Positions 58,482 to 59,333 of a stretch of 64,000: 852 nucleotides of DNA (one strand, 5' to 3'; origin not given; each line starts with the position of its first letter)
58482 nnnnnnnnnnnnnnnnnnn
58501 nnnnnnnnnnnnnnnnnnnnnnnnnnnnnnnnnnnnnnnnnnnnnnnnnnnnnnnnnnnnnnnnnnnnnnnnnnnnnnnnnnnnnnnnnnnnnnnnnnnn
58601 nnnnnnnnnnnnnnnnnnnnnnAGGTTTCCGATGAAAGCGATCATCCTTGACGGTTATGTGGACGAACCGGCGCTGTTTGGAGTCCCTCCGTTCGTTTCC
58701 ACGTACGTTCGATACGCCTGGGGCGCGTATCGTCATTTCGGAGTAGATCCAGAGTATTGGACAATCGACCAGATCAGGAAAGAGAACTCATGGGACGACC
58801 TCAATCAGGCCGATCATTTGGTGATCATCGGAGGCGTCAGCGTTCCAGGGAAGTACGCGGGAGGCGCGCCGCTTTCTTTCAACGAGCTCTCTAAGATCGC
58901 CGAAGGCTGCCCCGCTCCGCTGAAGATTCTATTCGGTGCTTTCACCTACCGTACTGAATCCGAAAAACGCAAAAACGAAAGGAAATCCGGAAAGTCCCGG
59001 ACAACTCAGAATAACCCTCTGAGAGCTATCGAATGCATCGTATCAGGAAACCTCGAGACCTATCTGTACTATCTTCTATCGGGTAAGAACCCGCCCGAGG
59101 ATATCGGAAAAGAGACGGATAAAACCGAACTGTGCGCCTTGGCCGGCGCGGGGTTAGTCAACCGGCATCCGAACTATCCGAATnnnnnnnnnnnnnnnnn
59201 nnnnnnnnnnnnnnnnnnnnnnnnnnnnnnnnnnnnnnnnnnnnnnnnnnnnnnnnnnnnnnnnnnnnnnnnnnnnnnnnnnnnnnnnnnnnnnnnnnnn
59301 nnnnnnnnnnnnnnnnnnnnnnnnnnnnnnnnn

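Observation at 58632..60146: Radical-SAM-like enzyme with a C-x5-C-x2-C cluster motif and a flavodoxin-like N-terminal domain, coupled to the exporter operon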

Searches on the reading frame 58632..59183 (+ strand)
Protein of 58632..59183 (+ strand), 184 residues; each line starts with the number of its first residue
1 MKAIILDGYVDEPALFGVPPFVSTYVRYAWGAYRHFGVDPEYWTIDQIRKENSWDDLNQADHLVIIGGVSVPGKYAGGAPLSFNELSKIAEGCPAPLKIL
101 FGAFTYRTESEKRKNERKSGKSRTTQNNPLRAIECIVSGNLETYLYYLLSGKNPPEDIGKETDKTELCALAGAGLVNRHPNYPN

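Call 51: search_protein_families(library=pfam, proteins=[window:58632-59183:+], max_evalue=10)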
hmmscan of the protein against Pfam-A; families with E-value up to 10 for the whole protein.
seq(184 aa): 0 families
